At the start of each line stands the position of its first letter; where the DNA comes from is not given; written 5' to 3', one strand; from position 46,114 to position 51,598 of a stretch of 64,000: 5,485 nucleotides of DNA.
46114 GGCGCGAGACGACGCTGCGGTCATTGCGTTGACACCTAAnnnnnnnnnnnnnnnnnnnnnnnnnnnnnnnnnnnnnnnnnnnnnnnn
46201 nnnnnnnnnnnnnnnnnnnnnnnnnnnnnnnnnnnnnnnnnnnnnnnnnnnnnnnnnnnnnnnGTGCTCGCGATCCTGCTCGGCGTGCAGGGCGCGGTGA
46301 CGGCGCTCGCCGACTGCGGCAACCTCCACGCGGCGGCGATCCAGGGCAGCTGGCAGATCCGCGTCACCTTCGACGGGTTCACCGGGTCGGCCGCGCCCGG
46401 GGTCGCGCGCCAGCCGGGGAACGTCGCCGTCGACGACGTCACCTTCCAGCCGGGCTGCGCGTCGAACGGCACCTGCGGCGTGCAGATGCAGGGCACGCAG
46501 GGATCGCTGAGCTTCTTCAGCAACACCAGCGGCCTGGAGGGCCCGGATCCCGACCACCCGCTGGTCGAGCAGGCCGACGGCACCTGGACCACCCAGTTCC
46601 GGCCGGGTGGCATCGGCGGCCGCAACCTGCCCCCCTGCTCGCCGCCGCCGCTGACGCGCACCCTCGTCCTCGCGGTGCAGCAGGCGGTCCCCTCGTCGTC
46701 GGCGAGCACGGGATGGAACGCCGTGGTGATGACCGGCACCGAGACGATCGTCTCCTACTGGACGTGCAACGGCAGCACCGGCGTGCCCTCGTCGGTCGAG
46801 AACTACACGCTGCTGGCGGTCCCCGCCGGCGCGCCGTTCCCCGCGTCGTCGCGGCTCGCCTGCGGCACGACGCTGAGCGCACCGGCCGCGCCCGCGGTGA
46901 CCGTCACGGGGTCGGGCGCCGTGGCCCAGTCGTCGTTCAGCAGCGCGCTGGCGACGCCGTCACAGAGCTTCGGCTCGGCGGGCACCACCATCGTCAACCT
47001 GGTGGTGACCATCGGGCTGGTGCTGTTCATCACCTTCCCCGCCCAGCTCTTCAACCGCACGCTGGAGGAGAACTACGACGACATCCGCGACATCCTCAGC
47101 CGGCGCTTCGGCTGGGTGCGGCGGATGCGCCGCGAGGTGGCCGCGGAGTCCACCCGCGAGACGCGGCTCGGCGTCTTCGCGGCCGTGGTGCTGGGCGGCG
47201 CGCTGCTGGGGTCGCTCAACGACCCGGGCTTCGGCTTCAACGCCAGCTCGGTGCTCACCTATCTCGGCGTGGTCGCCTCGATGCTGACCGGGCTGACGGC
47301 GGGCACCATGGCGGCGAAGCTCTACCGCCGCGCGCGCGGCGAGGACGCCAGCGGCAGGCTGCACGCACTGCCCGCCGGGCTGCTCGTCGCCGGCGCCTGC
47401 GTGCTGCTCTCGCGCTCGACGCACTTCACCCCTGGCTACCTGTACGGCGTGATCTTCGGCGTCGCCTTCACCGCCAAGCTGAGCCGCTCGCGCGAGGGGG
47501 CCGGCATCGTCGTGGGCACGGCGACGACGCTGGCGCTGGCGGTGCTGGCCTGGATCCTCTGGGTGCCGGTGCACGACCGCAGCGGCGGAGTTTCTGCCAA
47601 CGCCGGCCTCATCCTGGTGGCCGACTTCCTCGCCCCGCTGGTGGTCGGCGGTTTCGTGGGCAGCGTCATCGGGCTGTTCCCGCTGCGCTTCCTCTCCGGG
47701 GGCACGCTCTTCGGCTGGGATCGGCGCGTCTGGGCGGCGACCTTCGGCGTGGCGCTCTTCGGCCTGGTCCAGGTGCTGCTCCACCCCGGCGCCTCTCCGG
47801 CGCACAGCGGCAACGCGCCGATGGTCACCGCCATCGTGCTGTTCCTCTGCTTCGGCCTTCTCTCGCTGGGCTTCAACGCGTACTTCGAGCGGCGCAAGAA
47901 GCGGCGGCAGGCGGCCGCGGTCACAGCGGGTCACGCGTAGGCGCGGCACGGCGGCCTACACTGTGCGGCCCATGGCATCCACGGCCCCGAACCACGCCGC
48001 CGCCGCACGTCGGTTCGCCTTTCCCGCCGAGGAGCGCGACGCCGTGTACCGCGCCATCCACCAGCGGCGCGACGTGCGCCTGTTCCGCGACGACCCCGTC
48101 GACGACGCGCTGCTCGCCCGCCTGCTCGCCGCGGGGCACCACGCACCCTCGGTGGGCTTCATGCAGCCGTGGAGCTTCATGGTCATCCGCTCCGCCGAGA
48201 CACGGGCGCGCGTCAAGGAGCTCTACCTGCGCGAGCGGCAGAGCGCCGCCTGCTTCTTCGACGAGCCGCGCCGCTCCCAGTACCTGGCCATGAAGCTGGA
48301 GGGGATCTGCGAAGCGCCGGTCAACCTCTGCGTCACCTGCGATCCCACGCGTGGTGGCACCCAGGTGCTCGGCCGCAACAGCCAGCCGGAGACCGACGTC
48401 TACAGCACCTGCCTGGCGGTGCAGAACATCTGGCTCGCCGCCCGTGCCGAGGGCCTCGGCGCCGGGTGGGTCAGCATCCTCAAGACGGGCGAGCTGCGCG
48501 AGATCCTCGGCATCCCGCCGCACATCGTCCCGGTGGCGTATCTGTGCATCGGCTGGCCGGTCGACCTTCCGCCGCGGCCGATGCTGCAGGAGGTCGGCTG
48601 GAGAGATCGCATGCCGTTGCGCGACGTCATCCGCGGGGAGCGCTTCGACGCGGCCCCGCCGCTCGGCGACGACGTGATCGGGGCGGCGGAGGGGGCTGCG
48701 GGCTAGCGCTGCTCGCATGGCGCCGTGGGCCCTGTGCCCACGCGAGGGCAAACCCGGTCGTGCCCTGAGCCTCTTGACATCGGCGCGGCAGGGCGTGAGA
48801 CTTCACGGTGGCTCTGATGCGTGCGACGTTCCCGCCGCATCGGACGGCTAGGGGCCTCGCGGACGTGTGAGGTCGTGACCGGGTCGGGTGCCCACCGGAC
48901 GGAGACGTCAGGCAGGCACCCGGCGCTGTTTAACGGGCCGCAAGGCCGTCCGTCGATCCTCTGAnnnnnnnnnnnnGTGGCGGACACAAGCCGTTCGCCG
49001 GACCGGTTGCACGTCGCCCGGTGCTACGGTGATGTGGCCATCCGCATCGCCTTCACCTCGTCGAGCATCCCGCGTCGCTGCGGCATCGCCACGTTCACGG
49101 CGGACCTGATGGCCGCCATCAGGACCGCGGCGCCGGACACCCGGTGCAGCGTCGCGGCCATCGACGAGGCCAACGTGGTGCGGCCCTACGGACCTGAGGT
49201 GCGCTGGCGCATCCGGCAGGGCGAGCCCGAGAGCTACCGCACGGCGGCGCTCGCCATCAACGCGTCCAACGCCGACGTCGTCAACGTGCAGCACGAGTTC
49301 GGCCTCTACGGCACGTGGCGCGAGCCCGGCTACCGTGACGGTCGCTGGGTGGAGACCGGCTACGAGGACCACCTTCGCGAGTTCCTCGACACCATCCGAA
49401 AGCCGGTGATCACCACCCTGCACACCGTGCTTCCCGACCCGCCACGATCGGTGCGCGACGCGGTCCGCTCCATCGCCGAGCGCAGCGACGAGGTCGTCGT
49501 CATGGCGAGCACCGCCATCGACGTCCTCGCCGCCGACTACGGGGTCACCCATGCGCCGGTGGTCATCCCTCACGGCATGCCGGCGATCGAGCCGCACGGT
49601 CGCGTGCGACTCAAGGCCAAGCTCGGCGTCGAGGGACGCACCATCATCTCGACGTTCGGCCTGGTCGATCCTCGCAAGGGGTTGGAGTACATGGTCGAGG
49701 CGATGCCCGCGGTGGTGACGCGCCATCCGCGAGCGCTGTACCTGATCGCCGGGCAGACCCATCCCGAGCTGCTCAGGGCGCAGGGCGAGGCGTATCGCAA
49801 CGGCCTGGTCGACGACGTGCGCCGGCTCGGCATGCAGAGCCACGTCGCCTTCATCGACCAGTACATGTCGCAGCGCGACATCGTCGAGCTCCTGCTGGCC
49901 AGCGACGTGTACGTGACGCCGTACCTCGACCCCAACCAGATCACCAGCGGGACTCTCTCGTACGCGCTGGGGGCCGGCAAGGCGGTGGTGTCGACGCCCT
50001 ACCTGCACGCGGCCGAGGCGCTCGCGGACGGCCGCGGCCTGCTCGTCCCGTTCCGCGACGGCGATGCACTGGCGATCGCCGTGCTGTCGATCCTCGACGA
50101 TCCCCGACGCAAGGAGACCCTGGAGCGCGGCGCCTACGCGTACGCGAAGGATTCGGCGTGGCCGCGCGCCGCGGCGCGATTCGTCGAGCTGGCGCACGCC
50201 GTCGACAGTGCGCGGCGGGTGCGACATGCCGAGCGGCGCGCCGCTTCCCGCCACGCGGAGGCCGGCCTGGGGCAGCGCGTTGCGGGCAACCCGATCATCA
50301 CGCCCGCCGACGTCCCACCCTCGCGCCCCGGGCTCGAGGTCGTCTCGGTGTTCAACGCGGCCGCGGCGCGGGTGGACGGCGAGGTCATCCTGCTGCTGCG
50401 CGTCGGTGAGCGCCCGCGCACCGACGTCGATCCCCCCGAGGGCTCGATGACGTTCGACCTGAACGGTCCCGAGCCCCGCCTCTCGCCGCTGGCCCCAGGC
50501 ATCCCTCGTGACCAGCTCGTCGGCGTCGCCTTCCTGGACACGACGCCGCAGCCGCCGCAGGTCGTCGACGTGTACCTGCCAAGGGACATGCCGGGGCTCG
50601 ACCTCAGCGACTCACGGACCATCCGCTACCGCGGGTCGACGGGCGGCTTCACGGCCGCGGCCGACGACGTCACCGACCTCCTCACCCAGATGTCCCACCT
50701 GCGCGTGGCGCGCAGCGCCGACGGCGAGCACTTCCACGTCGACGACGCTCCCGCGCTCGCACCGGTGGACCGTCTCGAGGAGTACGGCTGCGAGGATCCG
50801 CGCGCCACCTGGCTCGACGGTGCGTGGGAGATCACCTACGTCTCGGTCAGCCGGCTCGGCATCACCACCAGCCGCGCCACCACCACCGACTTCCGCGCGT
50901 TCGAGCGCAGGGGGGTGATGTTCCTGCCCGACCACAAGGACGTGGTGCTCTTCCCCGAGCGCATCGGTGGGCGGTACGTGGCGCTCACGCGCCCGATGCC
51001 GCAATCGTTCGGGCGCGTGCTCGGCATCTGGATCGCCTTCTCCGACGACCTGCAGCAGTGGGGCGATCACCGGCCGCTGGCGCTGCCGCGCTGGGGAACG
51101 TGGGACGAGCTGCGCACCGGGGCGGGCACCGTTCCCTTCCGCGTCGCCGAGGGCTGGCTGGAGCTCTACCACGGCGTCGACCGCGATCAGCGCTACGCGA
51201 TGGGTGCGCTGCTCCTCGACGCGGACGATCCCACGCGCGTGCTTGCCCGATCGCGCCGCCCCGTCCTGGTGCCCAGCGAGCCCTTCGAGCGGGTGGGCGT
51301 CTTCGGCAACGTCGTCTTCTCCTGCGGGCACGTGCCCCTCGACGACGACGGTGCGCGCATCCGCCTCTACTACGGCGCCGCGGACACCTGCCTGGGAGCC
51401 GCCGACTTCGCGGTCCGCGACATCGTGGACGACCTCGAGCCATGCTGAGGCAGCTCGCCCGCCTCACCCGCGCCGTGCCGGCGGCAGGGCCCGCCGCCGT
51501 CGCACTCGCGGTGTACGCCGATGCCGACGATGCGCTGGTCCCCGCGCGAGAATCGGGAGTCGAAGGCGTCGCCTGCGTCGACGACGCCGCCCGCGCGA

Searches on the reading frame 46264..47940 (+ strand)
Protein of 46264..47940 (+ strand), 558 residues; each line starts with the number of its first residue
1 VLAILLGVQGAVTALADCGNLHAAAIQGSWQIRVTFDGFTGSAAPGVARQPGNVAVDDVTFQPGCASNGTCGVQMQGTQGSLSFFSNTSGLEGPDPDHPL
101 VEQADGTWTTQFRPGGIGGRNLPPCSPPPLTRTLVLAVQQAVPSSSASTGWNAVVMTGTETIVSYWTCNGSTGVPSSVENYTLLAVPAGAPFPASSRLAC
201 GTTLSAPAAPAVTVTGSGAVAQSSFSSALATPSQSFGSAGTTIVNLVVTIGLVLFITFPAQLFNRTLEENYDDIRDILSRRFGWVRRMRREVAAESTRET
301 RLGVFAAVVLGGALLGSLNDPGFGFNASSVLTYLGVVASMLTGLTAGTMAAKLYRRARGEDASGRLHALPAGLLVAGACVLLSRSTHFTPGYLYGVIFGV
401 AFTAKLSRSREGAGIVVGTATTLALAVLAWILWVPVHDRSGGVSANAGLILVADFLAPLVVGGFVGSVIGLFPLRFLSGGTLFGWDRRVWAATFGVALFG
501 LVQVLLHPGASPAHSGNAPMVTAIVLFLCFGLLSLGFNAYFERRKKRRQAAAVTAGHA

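Call 8: search_protein_families(library=pfam, proteins=[window:46264-47940:+], max_evalue=0.01)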
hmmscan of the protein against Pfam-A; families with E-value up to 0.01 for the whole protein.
window:46264-47940:+ (558 aa): 0 families

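Call 11: search_protein_families(library=ncbifam, proteins=[window:46264-47940:+], max_evalue=0.01)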
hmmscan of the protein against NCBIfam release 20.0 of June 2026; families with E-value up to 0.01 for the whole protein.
window:46264-47940:+ (558 aa): 1 family
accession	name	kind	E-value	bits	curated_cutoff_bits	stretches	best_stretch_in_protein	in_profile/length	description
NF041501.1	cola_mem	domain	2.1e-63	214.2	150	1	229-537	2-311/312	FGLLP motif-containing membrane protein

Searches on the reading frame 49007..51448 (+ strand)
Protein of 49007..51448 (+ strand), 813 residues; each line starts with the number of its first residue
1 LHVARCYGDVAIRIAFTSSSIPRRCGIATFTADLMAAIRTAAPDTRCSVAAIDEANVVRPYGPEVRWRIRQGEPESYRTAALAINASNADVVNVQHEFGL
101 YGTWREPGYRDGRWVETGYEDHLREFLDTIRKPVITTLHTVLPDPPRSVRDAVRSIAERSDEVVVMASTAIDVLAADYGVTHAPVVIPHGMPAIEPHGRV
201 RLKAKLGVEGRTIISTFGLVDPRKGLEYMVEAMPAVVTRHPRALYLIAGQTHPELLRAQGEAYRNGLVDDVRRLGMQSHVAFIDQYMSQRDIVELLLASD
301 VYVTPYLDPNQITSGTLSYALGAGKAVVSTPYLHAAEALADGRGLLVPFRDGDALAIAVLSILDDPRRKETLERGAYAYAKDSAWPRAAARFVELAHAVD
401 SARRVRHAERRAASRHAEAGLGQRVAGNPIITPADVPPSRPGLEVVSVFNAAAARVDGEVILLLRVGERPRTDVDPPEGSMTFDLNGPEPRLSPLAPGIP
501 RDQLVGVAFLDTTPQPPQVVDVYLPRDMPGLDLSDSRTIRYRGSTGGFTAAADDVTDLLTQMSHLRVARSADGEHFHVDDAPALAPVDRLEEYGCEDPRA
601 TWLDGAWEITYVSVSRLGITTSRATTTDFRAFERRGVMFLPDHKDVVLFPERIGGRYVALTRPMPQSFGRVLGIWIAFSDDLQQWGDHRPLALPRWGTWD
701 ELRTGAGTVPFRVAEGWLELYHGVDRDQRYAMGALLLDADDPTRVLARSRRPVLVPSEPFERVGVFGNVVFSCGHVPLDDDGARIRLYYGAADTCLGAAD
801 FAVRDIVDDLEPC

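Call 8: search_protein_families(library=pfam, proteins=[window:49007-51448:+], max_evalue=0.01)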
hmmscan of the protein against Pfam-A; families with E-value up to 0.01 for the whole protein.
window:49007-51448:+ (813 aa): 4 families
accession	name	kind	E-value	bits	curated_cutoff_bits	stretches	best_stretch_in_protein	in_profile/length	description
PF04041.19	Glyco_hydro_130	-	1.7e-45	155.8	26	1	564-808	68-316/320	beta-1,4-mannooligosaccharide phosphorylase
PF13692.12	Glyco_trans_1_4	-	3.9e-15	56.8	27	1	214-365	4-142/142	Glycosyl transferases group 1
PF00534.26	Glycos_transf_1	-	1.9e-14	54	26.4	1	204-376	7-169/172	Glycosyl transferases group 1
PF13439.12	Glyco_transf_4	-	0.00044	20.8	28.5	1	131-190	96-165/170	Glycosyltransferase Family 4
